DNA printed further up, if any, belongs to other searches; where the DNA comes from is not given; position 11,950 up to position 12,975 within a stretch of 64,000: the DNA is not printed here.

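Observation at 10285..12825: etfBA followed by a GlcD/LctD-like oxidase that lost its FAD-binding core by in-frame deletions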

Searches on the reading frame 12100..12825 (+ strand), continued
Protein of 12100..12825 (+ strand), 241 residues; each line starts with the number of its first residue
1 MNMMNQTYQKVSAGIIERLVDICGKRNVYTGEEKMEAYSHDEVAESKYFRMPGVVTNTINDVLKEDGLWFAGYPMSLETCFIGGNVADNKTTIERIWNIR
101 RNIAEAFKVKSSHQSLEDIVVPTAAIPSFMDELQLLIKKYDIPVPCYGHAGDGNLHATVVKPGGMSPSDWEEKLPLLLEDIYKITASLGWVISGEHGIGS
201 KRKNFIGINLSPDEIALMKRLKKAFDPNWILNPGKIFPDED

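Call 20: find_encoding_contigs(protein=P0121, flank=1000, max_places=10)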
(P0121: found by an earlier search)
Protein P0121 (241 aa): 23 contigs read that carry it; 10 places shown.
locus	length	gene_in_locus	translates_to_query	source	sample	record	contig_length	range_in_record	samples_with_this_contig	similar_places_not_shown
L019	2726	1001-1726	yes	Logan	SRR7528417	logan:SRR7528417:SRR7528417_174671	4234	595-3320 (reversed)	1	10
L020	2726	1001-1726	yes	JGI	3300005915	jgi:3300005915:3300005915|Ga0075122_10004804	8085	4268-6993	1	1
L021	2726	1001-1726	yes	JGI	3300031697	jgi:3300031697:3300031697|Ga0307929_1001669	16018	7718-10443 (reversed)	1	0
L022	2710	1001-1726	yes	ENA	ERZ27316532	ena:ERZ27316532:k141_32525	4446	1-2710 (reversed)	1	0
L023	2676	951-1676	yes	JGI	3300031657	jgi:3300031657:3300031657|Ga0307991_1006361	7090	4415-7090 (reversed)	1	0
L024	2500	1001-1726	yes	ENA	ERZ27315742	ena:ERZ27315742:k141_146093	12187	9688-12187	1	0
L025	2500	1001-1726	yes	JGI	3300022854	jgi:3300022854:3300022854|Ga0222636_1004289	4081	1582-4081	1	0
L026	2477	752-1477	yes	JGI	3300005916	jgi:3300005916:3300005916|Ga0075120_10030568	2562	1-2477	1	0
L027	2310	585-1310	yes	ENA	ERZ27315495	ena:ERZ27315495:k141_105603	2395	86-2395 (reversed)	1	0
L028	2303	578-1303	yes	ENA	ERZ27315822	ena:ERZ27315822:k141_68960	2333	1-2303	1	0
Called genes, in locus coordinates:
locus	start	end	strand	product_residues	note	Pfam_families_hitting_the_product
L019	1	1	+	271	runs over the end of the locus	PF01012:ETF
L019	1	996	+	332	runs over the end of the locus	PF01012:ETF, PF00766:ETF_alpha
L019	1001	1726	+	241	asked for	PF02913:FAD-oxidase_C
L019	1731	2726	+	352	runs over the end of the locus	PF00144:Beta-lactamase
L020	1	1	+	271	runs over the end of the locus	PF01012:ETF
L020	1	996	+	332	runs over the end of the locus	PF01012:ETF, PF00766:ETF_alpha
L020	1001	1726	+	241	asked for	PF02913:FAD-oxidase_C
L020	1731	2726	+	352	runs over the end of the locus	PF00144:Beta-lactamase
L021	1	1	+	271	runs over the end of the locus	PF01012:ETF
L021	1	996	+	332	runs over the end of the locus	PF01012:ETF, PF00766:ETF_alpha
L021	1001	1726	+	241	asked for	PF02913:FAD-oxidase_C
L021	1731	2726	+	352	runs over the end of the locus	PF00144:Beta-lactamase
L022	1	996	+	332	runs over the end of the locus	PF01012:ETF, PF00766:ETF_alpha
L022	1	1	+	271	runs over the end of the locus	PF01012:ETF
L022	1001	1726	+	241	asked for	PF02913:FAD-oxidase_C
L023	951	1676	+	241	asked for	PF02913:FAD-oxidase_C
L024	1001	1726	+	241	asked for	PF02913:FAD-oxidase_C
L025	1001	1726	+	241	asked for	PF02913:FAD-oxidase_C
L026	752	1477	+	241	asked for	PF02913:FAD-oxidase_C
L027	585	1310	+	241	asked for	PF02913:FAD-oxidase_C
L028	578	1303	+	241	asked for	PF02913:FAD-oxidase_C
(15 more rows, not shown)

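Call 38: search_protein_families(library=ncbifam, proteins=[window:12100-12825:+], max_evalue=0.00001)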
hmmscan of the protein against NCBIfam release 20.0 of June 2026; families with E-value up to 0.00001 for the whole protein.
window:12100-12825:+ (241 aa): 3 families
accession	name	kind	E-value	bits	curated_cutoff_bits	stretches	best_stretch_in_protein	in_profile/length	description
TIGR00387.1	glcD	equivalog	4.7e-39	134.4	567.9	1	90-235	270-413/413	glycolate oxidase subunit GlcD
NF008408.0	PRK11230.1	equivalog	6.3e-23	81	897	1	94-238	331-473/499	glycolate oxidase subunit GlcD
NF049975.1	2HglutDHaseYdiJ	equivalog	5.2e-13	47.7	1350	1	80-237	382-540/1018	D-2-hydroxyglutarate dehydrogenase YdiJ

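Call 39: predict_structure(alignment_id=A2)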
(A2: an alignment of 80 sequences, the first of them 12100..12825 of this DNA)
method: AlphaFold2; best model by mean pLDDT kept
length: 241 residues; sequences in the alignment: 80
mean_pLDDT: 69.5   pTM: 0.67
mean pLDDT of the five models: 69.5, 68.7, 68.5, 67.4, 64.5
residues with pLDDT >= 90: 53; 70-90: 76; 50-70: 54; < 50: 58
segments of 3 or more residues with pLDDT < 50: 1-12, 23-50, 71-86
pLDDT, mean of each block of 10 residues (from residue 1): 34 54 47 34 41 61 65 44 50 68 74 83 89 97 84 78 94 96 89 65 86 90 80 67 58
secondary structure, 60 per line:
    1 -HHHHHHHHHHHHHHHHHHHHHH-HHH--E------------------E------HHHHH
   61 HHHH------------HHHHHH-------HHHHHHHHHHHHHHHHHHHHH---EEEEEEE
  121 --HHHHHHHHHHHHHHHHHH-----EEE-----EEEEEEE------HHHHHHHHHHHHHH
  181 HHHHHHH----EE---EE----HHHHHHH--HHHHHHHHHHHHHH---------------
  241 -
elements in order: H2-23 H56-64 H77-82 H90-110 E114-120 H123-140 E146-148 E154-160 H167-187 H203-209 H212-225

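Call 46: search_protein_families(library=pfam, proteins=[L012:4357-5811:+, L012:3071-4432:+, L012:1619-2653:+, L012:9093-10691:-, L012:10742-11641:-, L013:5032-5751:+, L013:9080-9670:+, L013:2182-4743:-, L013:1102-2181:-, L013:10056-14033:+], max_evalue=0.0001)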
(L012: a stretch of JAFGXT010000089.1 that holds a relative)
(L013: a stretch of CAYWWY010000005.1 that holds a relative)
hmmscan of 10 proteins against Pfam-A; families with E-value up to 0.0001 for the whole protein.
L012:4357-5811:+ (484 aa): 4 families
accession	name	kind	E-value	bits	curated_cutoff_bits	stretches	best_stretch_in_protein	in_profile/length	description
PF02878.22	PGM_PMM_I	-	2.9e-33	114.9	22.5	1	39-164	5-135/138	Phosphoglucomutase/phosphomannomutase, alpha/beta/alpha domain I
PF02879.22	PGM_PMM_II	-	3.3e-24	85.8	29.3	1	186-284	3-103/103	Phosphoglucomutase/phosphomannomutase, alpha/beta/alpha domain II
PF02880.22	PGM_PMM_III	-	2.5e-19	69.9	20.7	1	291-395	4-111/115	Phosphoglucomutase/phosphomannomutase, alpha/beta/alpha domain III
PF00408.26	PGM_PMM_IV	-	3e-13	50.1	23.1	1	408-475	5-66/68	Phosphoglucomutase/phosphomannomutase, C-terminal domain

L012:3071-4432:+ (453 aa): 4 families
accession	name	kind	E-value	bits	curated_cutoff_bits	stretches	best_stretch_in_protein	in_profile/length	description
PF02878.22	PGM_PMM_I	-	5.4e-28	97.8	22.5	1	6-132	4-135/138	Phosphoglucomutase/phosphomannomutase, alpha/beta/alpha domain I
PF02880.22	PGM_PMM_III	-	8.9e-18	64.9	20.7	1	264-366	8-113/115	Phosphoglucomutase/phosphomannomutase, alpha/beta/alpha domain III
PF02879.22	PGM_PMM_II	-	1.1e-12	48.8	29.3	1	153-253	1-103/103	Phosphoglucomutase/phosphomannomutase, alpha/beta/alpha domain II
PF00408.26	PGM_PMM_IV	-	1.6e-05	25.3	23.1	1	400-444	22-66/68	Phosphoglucomutase/phosphomannomutase, C-terminal domain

L012:1619-2653:+ (344 aa): 2 families
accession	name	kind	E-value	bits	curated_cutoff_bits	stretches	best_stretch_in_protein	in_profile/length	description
PF02154.20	FliM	-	4e-41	141.5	27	1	41-230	1-190/192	Flagellar motor switch protein FliM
PF01052.25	FliMN_C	-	8.2e-18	64.5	23.8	1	258-324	2-68/73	Type III flagellar switch regulator (C-ring) FliN C-term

L012:9093-10691:- (532 aa): 2 families
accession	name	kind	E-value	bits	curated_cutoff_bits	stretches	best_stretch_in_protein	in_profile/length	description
PF02518.31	HATPase_c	-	8.5e-23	81.4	26.4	1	418-527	2-110/111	Histidine kinase-, DNA gyrase B-, and HSP90-like ATPase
PF00672.30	HAMP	-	8.1e-09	36.1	25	1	211-260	2-51/53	HAMP domain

L012:10742-11641:- (299 aa): 1 family
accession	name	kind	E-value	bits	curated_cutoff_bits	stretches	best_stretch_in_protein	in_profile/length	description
PF12974.12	Phosphonate-bd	-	1.4e-20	74.1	27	1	44-248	2-205/242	ABC transporter, phosphonate, periplasmic substrate-binding protein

L013:5032-5751:+ (239 aa): 2 families
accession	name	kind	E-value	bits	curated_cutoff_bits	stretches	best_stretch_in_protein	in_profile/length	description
PF00486.34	Trans_reg_C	-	4.8e-31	107.1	26.2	1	158-232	3-77/77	Transcriptional regulatory protein, C terminal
PF00072.30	Response_reg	-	1e-28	100.2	30.2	1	5-118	1-111/111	Response regulator receiver domain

L013:9080-9670:+ (196 aa): 1 family
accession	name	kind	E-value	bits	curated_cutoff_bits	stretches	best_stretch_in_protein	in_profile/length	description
PF00174.25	Oxidored_molyb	-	6.1e-31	107.7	24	1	19-161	6-169/169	Oxidoreductase molybdopterin binding domain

L013:2182-4743:- (853 aa): 4 families
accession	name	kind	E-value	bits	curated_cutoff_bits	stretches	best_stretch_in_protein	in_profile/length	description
PF00270.35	DEAD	-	1.4e-23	83.9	26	1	53-204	1-165/167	DEAD/DEAH box helicase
PF04851.21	ResIII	-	2.3e-10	41.1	22.5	1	64-199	22-162/164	Type III restriction enzyme, res subunit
PF22527.2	DEXQc_Suv3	-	1.6e-09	38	27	1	72-187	20-123/154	DEXQ-box helicase domain of Suv3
PF00271.37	Helicase_C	-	1.7e-06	28.7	23.5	1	251-381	10-110/110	Helicase conserved C-terminal domain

L013:1102-2181:- (359 aa): 5 families
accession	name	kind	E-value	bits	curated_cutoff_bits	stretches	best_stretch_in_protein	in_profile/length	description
PF03054.22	tRNA_Me_trans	-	8.9e-58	195.7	20.6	1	17-203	3-200/202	tRNA methyl transferase HUP domain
PF20259.3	tRNA_Me_trans_M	-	1.8e-19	69.5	27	1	217-272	9-66/66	tRNA methyl transferase PRC-barrel domain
PF20258.4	tRNA_Me_trans_C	-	2.6e-18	66.6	20.6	1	281-354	4-77/77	Aminomethyltransferase beta-barrel domain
PF23421.1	DUF7109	-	1.2e-05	25.9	27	1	20-88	37-105/151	Family of unknown function (DUF7109)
PF06508.19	QueC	-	6.2e-05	23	22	1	19-77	4-61/210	Queuosine biosynthesis protein QueC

L013:10056-14033:+ (1325 aa): 4 families
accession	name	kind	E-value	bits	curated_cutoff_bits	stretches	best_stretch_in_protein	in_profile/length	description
PF12799.13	LRR_4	-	1e-12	48.3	27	1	635-673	3-42/44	Leucine Rich repeats (2 copies)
PF14580.12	LRR_9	-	6.2e-06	26.3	30.5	0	599-674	52-132/175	Leucine-rich repeat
PF23598.1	LRR_14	-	3.8e-05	23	40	1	602-741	16-161/353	Leucine-rich repeat region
PF00041.27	fn3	-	9.6e-05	23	25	0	743-818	3-74/84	Fibronectin type III domain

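Call 61: search_protein_representatives(protein=window:12100-12825:+)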
Query: 241 residues. Proteins with E-value up to 0.001 (for the whole library): 9969; up to 1e-10: 3462; up to 1e-30: 59. The best 150 are listed.
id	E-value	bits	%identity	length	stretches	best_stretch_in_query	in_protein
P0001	1.0e-160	548.9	100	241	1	1-241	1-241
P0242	2.2e-60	220.4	46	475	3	86-237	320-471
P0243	1.0e-48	182.2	44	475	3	85-237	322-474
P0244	1.1e-47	178.7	40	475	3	86-239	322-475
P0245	5.4e-47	176.5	48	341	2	82-238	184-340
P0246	1.2e-46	175.4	44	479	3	90-239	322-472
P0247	1.6e-46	175.0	51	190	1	79-239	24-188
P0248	8.4e-46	172.6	55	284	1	81-240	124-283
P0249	8.0e-44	166.1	42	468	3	84-238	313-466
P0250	5.8e-43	163.3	40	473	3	86-237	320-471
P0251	2.1e-41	158.2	49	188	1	86-237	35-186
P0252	2.2e-41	158.1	39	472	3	86-238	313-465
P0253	5.6e-41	156.8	39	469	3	78-240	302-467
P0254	7.0e-40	153.2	41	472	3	87-238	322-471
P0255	8.2e-40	153.0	37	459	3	90-238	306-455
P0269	5.6e-34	133.9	42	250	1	84-239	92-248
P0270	6.0e-34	133.8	47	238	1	86-239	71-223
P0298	5.8e-31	124.0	42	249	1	90-238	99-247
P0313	1.1e-29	119.8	39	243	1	85-237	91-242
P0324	4.8e-29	117.7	39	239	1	85-239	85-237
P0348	3.1e-28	115.1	41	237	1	95-240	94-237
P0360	8.2e-28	113.7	40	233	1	87-239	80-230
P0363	1.3e-27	113.0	39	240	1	86-240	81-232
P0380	8.2e-27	110.4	40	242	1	81-237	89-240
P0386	1.2e-26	109.9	38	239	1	86-238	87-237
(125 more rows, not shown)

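Call 62: search_protein_families(library=pfam, proteins=[P0324, P0386, P0363, P0313, P0380, P0348, P0298, P0269, P0360, P0270], max_evalue=0.01)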
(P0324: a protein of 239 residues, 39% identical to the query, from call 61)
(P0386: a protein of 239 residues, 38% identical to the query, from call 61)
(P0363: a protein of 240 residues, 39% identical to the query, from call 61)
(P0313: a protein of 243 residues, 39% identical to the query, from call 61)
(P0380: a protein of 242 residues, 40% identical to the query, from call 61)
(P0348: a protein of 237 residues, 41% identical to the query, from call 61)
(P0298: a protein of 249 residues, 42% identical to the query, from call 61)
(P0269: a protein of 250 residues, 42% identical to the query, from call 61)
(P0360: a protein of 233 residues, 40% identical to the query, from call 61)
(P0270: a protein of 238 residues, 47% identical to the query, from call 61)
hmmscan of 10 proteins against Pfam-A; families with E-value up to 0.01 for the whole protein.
P0324 (239 aa): 1 family
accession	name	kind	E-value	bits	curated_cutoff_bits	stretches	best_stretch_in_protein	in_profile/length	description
PF02913.24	FAD-oxidase_C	-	1.6e-63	215.1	21.2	1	2-234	9-248/248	FAD linked oxidases, C-terminal domain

P0386 (239 aa): 1 family
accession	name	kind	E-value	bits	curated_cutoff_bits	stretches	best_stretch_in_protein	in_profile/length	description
PF02913.24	FAD-oxidase_C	-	3.4e-73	246.9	21.2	1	1-235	8-248/248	FAD linked oxidases, C-terminal domain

P0363 (240 aa): 1 family
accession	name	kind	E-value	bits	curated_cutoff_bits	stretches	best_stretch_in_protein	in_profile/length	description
PF02913.24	FAD-oxidase_C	-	1.7e-51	175.8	21.2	1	42-228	51-248/248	FAD linked oxidases, C-terminal domain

P0313 (243 aa): 1 family
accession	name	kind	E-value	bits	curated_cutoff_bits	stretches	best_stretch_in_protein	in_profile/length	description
PF02913.24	FAD-oxidase_C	-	1.3e-57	195.8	21.2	1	3-241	8-248/248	FAD linked oxidases, C-terminal domain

P0380 (242 aa): 1 family
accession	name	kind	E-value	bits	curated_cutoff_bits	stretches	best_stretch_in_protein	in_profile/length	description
PF02913.24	FAD-oxidase_C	-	4.9e-58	197.2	21.2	1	1-239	8-248/248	FAD linked oxidases, C-terminal domain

P0348 (237 aa): 1 family
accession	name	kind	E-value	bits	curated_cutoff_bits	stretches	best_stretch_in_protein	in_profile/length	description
PF02913.24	FAD-oxidase_C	-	3.7e-50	171.4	21.2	1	46-233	57-248/248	FAD linked oxidases, C-terminal domain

P0298 (249 aa): 1 family
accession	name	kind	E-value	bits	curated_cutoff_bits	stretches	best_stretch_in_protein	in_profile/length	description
PF02913.24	FAD-oxidase_C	-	8.7e-54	183.3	21.2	1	11-245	8-248/248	FAD linked oxidases, C-terminal domain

P0269 (250 aa): 1 family
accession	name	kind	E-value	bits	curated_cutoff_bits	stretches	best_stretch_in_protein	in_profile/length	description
PF02913.24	FAD-oxidase_C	-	2.7e-54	185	21.2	1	1-244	7-247/248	FAD linked oxidases, C-terminal domain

P0360 (233 aa): 1 family
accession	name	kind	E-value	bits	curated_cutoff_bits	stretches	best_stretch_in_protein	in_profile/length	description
PF02913.24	FAD-oxidase_C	-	7.2e-62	209.7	21.2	1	1-227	19-248/248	FAD linked oxidases, C-terminal domain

P0270 (238 aa): 1 family
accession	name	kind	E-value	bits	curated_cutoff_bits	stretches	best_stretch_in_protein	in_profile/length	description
PF02913.24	FAD-oxidase_C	-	2.6e-57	194.8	21.2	1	5-220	29-248/248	FAD linked oxidases, C-terminal domain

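Call 71: find_encoding_contigs(protein=P0039, flank=4000, max_places=2)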
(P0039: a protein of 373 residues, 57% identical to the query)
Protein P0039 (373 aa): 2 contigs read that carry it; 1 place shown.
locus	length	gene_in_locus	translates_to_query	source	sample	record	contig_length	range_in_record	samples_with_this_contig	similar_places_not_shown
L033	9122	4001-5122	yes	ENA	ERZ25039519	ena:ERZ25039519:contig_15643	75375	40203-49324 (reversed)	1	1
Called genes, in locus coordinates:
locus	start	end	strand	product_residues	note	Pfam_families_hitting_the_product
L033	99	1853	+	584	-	PF02652:Lactate_perm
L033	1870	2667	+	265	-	PF01012:ETF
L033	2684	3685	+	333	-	PF01012:ETF, PF00766:ETF_alpha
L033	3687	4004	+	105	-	PF01565:FAD_binding_4 (weak)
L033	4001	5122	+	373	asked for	PF01565:FAD_binding_4, PF02913:FAD-oxidase_C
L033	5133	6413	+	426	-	PF09861:Lar_N, PF21113:LarA_C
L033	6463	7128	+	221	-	PF00440:TetR_N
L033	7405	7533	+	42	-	-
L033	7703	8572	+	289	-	PF00561:Abhydrolase_1, PF12697:Abhydrolase_6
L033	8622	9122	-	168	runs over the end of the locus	PF08327:AHSA1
